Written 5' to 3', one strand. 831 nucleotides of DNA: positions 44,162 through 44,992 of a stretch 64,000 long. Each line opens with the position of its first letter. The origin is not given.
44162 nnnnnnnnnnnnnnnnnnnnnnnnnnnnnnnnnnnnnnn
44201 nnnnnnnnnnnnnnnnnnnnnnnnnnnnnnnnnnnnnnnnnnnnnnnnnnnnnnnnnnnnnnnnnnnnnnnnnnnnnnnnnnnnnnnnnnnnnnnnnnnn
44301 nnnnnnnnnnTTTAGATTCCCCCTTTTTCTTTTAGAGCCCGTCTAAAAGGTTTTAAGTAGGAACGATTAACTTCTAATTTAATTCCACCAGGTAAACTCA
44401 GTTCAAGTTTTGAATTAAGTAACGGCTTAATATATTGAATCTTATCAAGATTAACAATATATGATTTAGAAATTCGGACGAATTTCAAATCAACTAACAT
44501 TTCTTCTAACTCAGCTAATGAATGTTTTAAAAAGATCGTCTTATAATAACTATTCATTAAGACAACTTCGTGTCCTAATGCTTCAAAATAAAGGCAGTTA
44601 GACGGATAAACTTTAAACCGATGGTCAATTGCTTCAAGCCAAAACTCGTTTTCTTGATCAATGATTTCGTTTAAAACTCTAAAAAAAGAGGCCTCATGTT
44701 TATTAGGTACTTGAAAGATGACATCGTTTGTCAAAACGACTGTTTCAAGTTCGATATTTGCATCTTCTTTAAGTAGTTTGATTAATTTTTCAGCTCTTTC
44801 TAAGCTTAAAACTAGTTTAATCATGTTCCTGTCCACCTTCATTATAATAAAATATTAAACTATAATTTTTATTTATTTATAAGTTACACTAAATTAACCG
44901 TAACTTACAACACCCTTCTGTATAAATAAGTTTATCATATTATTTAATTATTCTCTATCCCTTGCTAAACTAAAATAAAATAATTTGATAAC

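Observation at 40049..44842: Receiver-less LytTR regulator cotranscribed with a membrane-anchored beta-propeller protein, plus a tandem paralogue: candidate undescribed signalling module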

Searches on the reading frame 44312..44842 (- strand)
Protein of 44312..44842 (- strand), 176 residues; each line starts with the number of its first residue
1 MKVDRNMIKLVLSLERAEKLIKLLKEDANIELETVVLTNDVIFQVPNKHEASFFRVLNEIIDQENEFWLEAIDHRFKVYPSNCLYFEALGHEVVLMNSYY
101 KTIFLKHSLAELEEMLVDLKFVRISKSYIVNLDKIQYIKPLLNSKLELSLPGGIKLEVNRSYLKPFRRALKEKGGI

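Call 3: search_protein_families(library=pfam, proteins=[window:44312-44842:-], max_evalue=0.01)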
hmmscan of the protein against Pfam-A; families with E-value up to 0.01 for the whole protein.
window:44312-44842:- (176 aa): 2 families
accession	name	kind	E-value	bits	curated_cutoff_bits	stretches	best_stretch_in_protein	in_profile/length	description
PF04397.21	LytTR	-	5.9e-19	68.5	22.6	1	76-170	4-97/98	LytTr DNA-binding domain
PF25441.1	Hexapep_UGP3_C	-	0.0065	16.7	27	0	14-56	86-128/166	UGP3-like, C-terminal hexapeptide repeats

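Call 4: search_protein_families(library=ncbifam, proteins=[window:44312-44842:-], max_evalue=0.01)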
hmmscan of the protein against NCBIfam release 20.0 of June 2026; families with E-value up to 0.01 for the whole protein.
window:44312-44842:- (176 aa): 2 families
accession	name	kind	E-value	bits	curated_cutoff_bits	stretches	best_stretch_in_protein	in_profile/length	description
NF010684.1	PRK14084.1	equivalog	1.1e-09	38.4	375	1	102-169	184-251/254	response regulator transcription factor LytR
NF008677.0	PRK11697.1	equivalog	0.0001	21.7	246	1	106-170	174-235/238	two-component system response regulator BtsR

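Call 8: find_homologous_proteins(query=window:44312-44824:-)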
Query window:44312-44824:- (170 aa): 22 proteins with E <= 0.001 among 115 candidates.
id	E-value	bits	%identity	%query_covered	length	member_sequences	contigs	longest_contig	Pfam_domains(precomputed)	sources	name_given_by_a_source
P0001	8.4e-102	356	99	100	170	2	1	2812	PF04397.22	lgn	-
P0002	1.2e-84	300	84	100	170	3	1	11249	PF04397.22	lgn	-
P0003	1.3e-79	284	78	99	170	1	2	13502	PF04397.22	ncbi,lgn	-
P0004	4.6e-79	282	78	99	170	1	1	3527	PF04397.22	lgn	-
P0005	1.8e-78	280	78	99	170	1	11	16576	PF04397.22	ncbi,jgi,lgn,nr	ncbi:MAG TPA: LytTR family transcriptional regulator [Acholeplasmataceae bacterium]|jgi:DNA-binding 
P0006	1.2e-76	274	74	100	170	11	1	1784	PF04397.22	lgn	-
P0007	1.0e-74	268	72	100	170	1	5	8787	PF04397.22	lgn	-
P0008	5.4e-74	265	74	100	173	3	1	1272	PF04397.22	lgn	-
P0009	2.9e-56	208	59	100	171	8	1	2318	PF04397.22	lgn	-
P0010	1.0e-51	193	58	99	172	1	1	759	PF04397.22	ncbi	-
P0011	2.5e-51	192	57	100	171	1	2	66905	PF04397.22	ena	-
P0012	1.1e-49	186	56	100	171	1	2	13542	PF04397.22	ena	-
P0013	7.6e-49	184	56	100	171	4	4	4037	PF04397.22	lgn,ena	-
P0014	7.2e-45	171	54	100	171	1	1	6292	PF04397.22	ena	-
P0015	4.3e-44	168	53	100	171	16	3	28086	PF04397.22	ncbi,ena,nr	ncbi:MAG: LytTR family transcriptional regulator [Acholeplasmataceae bacterium]|nr:LytTR family tran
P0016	6.4e-41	158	75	58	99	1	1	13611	PF04397.22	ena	-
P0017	1.9e-14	72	49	56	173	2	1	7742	PF04397.22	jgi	jgi:DNA-binding LytR/AlgR family response regulator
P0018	8.7e-14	70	43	63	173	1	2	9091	PF04397.22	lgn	-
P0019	1.0e-13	69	40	81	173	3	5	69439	PF04397.22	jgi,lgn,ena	jgi:DNA-binding LytR/AlgR family response regulator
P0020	5.0e-13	67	41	63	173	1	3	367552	PF04397.22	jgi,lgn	jgi:DNA-binding LytR/AlgR family response regulator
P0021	2.2e-12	65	41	63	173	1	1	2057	PF04397.22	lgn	-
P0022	8.2e-11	60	52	34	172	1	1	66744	PF04397.22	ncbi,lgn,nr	ncbi:MAG: LytTR family transcriptional regulator DNA-binding domain-containing protein [Candidatus I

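Call 11: find_encoding_contigs(protein=P0011, flank=8000, max_places=3)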
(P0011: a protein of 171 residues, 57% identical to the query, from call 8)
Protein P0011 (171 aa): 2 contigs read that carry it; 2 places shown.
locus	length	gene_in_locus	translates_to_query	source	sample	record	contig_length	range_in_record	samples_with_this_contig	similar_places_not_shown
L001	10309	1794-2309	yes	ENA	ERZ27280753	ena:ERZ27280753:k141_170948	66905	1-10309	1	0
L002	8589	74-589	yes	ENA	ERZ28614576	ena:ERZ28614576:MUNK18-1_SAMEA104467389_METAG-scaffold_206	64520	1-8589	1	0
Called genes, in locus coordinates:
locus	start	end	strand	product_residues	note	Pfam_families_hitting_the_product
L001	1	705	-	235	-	?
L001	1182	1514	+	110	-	PF05987:DUF898, PF20403:DUF6693 (weak)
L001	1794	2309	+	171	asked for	PF04397:LytTR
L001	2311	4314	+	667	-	PF09826:Beta_propel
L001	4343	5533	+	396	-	PF03372:Exo_endo_phos (faint)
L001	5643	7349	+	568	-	PF02690:Na_Pi_cotrans, PF01895:PhoU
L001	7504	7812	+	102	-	-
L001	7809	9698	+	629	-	PF01496:V_ATPase_I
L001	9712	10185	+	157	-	PF00137:ATP-synt_C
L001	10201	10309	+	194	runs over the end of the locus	PF01991:vATP-synt_E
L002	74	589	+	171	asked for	PF04397:LytTR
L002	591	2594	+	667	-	PF09826:Beta_propel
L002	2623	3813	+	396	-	PF03372:Exo_endo_phos (faint)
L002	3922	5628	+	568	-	PF02690:Na_Pi_cotrans, PF01895:PhoU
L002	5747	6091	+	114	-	-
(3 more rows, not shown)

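Call 12: find_encoding_contigs(protein=P0015, flank=8000, max_places=3)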
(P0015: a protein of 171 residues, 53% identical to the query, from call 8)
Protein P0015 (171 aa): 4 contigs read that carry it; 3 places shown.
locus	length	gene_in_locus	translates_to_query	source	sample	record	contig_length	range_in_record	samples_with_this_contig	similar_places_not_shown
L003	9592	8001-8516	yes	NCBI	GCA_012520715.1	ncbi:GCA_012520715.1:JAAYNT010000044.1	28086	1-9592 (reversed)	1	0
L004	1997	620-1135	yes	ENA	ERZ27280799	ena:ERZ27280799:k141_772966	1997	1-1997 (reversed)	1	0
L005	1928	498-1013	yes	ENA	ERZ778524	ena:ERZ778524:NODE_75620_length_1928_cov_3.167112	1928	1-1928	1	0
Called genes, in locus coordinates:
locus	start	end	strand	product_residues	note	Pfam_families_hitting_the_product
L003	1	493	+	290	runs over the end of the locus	PF00528:BPD_transp_1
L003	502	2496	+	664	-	PF01436:NHL (faint), PF04893:Yip1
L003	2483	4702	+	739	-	PF18952:DUF5696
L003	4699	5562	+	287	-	PF00528:BPD_transp_1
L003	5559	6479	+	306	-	PF00528:BPD_transp_1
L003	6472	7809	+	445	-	PF10091:Glycoamylase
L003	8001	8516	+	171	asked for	PF04397:LytTR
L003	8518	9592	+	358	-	PF09826:Beta_propel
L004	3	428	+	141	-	?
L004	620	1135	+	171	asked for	PF04397:LytTR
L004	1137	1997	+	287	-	?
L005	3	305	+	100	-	?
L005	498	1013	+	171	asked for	PF04397:LytTR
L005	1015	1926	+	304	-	?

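Call 13: find_encoding_contigs(protein=P0020, flank=8000, max_places=2)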
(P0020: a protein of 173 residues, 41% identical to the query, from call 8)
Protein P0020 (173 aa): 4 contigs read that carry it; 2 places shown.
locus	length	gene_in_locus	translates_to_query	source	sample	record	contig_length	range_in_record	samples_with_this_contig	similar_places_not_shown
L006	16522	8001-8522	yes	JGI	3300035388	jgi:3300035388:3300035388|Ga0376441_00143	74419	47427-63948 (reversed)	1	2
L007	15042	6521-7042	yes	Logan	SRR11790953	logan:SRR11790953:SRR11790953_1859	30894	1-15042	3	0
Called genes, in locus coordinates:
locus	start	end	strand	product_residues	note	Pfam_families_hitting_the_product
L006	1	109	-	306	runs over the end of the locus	PF00291:PALP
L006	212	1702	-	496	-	PF01336:tRNA_anti-codon, PF00152:tRNA-synt_2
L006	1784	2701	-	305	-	PF01297:ZnuA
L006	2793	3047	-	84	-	PF01479:S4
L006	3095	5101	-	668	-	PF06480:FtsH_ext, PF00004:AAA, PF17862:AAA_lid_3, PF01434:Peptidase_M41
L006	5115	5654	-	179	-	PF00156:Pribosyltran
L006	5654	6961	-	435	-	PF01171:ATP_bind_3, PF01507:PAPS_reduct (weak), PF06508:QueC (faint), PF11734:TilS_C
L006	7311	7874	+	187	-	PF02545:Maf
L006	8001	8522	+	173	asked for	PF04397:LytTR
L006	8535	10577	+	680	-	PF09826:Beta_propel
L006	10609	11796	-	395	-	PF00390:malic, PF03949:Malic_M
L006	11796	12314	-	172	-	PF05683:Fumerase_C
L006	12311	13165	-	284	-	PF05681:Fumerase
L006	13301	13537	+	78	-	PF01197:Ribosomal_L31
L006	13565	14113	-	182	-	PF02518:HATPase_c, PF13589:HATPase_c_3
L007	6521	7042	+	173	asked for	PF04397:LytTR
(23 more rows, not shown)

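Call 14: find_encoding_contigs(protein=P0022, flank=8000, max_places=2)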
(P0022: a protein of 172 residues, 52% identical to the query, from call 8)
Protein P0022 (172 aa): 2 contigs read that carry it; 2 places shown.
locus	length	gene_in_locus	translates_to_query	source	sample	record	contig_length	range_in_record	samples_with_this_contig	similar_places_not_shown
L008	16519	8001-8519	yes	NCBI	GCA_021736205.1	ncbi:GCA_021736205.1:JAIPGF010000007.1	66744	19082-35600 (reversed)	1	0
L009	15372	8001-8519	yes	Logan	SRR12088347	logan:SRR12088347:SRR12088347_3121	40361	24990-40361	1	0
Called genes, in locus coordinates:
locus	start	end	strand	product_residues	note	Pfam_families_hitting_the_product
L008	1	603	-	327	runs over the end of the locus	PF01297:ZnuA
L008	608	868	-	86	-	PF01479:S4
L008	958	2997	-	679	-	PF06480:FtsH_ext (weak), PF00004:AAA, PF17862:AAA_lid_3, PF01434:Peptidase_M41, PF07498:Rho_N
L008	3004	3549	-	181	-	PF00156:Pribosyltran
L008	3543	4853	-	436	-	PF01171:ATP_bind_3, PF11734:TilS_C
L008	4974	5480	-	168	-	PF00999:Na_H_Exchanger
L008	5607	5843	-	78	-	PF00999:Na_H_Exchanger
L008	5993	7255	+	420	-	PF07690:MFS_1, PF11700:ATG22, PF07690:MFS_1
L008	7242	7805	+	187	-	PF02545:Maf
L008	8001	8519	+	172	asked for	PF04397:LytTR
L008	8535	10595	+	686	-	PF09826:Beta_propel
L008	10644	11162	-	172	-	PF05683:Fumerase_C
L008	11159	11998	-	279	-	PF05681:Fumerase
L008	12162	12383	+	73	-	PF01197:Ribosomal_L31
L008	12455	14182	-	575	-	PF13510:Fer2_4, PF00037:Fer4 (faint), PF10588:NADH-G_4Fe-4S_3, PF22609:Fe_hydrogense_Fe-S_bd (faint), PF13237:Fer4_10, PF12838:Fer4_7, PF02906:Fe_hyd_lg_C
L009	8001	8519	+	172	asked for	PF04397:LytTR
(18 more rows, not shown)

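Call 15: find_encoding_contigs(protein=P0019, flank=8000, max_places=2)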
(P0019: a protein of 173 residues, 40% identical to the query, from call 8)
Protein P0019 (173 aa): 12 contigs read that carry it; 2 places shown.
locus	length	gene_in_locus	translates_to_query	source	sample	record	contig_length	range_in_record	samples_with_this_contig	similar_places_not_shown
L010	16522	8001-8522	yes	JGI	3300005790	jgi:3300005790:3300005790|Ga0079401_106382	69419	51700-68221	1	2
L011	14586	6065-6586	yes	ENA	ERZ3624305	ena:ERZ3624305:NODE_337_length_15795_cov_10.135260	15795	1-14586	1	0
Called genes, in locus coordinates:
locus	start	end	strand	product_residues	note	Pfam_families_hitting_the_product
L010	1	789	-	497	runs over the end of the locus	PF01336:tRNA_anti-codon, PF00152:tRNA-synt_2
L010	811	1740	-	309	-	PF01297:ZnuA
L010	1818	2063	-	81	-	PF01479:S4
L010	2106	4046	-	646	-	PF06480:FtsH_ext (weak), PF00004:AAA, PF07728:AAA_5 (faint), PF17862:AAA_lid_3, PF01434:Peptidase_M41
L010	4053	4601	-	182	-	PF00156:Pribosyltran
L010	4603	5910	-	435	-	PF01171:ATP_bind_3, PF11734:TilS_C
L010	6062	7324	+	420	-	PF11700:ATG22, PF07690:MFS_1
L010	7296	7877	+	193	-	PF02545:Maf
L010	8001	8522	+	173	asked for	PF04397:LytTR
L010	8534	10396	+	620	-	-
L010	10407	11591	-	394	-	PF00390:malic, PF03949:Malic_M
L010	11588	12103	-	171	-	PF05683:Fumerase_C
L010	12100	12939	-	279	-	PF05681:Fumerase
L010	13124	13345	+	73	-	PF01197:Ribosomal_L31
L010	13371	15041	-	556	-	PF13510:Fer2_4, PF10588:NADH-G_4Fe-4S_3 (faint), PF12838:Fer4_7 (weak), PF13187:Fer4_9 (weak), PF22117:Fer4_Nqo3 (weak), PF00037:Fer4 (weak), PF13484:Fer4_16 (weak), PF02906:Fe_hyd_lg_C, +1 more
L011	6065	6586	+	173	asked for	PF04397:LytTR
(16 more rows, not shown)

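Call 34: find_encoding_contigs(protein=P0002, flank=10000, max_places=2)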
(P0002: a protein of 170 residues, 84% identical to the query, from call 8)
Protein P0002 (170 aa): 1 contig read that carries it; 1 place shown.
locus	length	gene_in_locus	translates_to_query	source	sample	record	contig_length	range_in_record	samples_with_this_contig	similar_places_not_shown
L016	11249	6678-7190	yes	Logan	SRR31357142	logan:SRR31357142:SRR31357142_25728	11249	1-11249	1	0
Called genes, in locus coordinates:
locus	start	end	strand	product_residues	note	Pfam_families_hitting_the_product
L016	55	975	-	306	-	PF00515:TPR_1 (faint)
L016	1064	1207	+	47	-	-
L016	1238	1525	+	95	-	-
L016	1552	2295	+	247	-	-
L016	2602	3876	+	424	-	PF13175:AAA_15 (faint), PF13304:AAA_21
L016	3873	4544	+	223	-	PF13707:RloB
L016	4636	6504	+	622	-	PF11074:DUF2779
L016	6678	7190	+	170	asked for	PF04397:LytTR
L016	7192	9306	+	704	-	PF09826:Beta_propel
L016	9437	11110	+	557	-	PF02690:Na_Pi_cotrans, PF01895:PhoU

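Call 58: predict_structure(alignment_id=A4)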
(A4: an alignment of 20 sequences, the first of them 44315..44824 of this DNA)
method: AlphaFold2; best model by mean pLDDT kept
length: 170 residues; sequences in the alignment: 20
mean_pLDDT: 89.2   pTM: 0.72
mean pLDDT of the five models: 89.2, 86.4, 85.3, 84.6, 82.0
residues with pLDDT >= 90: 84; 70-90: 83; 50-70: 3; < 50: 0
segments of 3 or more residues with pLDDT < 50: none
pLDDT, mean of each block of 10 residues (from residue 1): 81 88 85 86 85 79 90 92 94 93 95 94 95 89 95 94 81
secondary structure, 60 per line:
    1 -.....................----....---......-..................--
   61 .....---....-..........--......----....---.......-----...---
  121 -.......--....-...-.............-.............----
elements in order: E2-7 H8-22 E27-30 E34-39 H41-58 E61-65 E69-72 E77-83 E86-91 E96-99 H103-109 E115-117 E122-125 E131-134 E140-144 E148-152 H154-166

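Call 65: fold_search(model_id=the predicted structure, library=pdb)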
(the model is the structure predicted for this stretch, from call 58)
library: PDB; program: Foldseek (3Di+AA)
matches with E <= 10: 1065; with E <= 0.001: 13
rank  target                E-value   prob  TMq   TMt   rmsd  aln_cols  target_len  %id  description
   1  3d6w_B                1.4e-07  1.00  0.54  0.82   2.4       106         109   32  LytTr DNA-binding domain of putative methyl-accepting/DNA response regulator from Bacillus cereus. (released 2008-07-15)
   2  3d6w_A                3.6e-07  1.00  0.55  0.83   2.4       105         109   31  LytTr DNA-binding domain of putative methyl-accepting/DNA response regulator from Bacillus cereus. (released 2008-07-15)
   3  4cbv_D                7.8e-05  1.00  0.49  0.35   5.4       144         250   17  X-ray structure of full-length ComE from Streptococcus pneumoniae. (released 2014-02-12)
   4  4g4k_A                1.4e-04  1.00  0.50  0.83   2.1       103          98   16  Structure of the Staphylococcus aureus AgrA LytTR Domain (released 2012-12-19)
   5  4cbv_F                1.5e-04  1.00  0.49  0.35   5.2       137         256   17  X-ray structure of full-length ComE from Streptococcus pneumoniae. (released 2014-02-12)
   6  4g4k_B                1.9e-04  1.00  0.50  0.81   2.1       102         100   17  Structure of the Staphylococcus aureus AgrA LytTR Domain (released 2012-12-19)
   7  4cbv_C                2.1e-04  1.00  0.49  0.35   8.6       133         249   18  X-ray structure of full-length ComE from Streptococcus pneumoniae. (released 2014-02-12)
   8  4cbv_A                2.1e-04  1.00  0.48  0.34   9.6       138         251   19  X-ray structure of full-length ComE from Streptococcus pneumoniae. (released 2014-02-12)
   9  4cbv_E                2.5e-04  1.00  0.49  0.35  11.1       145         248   18  X-ray structure of full-length ComE from Streptococcus pneumoniae. (released 2014-02-12)
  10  4xqn_A                3.6e-04  1.00  0.50  0.83   2.1       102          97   17  Crystal structure of AgrA LytTR domain in complex with promoters (released 2016-04-06)
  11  4xqj_A                4.0e-04  1.00  0.49  0.81   2.1       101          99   17  Crystal structure of AgrA LytTR domain in complex with promoters (released 2016-04-06)
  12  4xqj_D                4.7e-04  1.00  0.49  0.82   2.1       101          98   17  Crystal structure of AgrA LytTR domain in complex with promoters (released 2016-04-06)
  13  3bs1_A                6.6e-04  1.00  0.49  0.77   2.5       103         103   16  Structure of the Staphylococcus aureus AgrA LytTR Domain Bound to DNA Reveals a Beta Fold with a Novel Mode of Binding (released 2008-04-08)
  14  4v6f_AH               5.9e-02  0.28  0.17  0.17  10.9       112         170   10  Elongation complex of the 70S ribosome with three tRNAs and mRNA. (released 2014-07-09)
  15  3ab2_K                7.0e-02  0.51  0.26  0.13  17.6       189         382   17  Crystal structure of aspartate kinase from Corynebacterium glutamicum in complex with threonine (released 2010-06-23)
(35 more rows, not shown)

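Call 72: search_protein_families(library=pfam, alignment_id=A5, max_evalue=0.001)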
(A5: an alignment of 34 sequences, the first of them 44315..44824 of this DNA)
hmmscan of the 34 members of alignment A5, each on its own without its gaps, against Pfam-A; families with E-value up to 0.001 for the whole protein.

A. member 1, window:44315-44824:- (170 aa): 1 family
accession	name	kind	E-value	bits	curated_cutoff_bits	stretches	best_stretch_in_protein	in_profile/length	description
PF04397.21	LytTR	-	5.8e-19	68.6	22.6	1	70-164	4-97/98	LytTr DNA-binding domain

B. families by the number of members that match (of 34 scanned): 1 family
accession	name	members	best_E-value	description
PF04397.21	LytTR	34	4e-23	LytTr DNA-binding domain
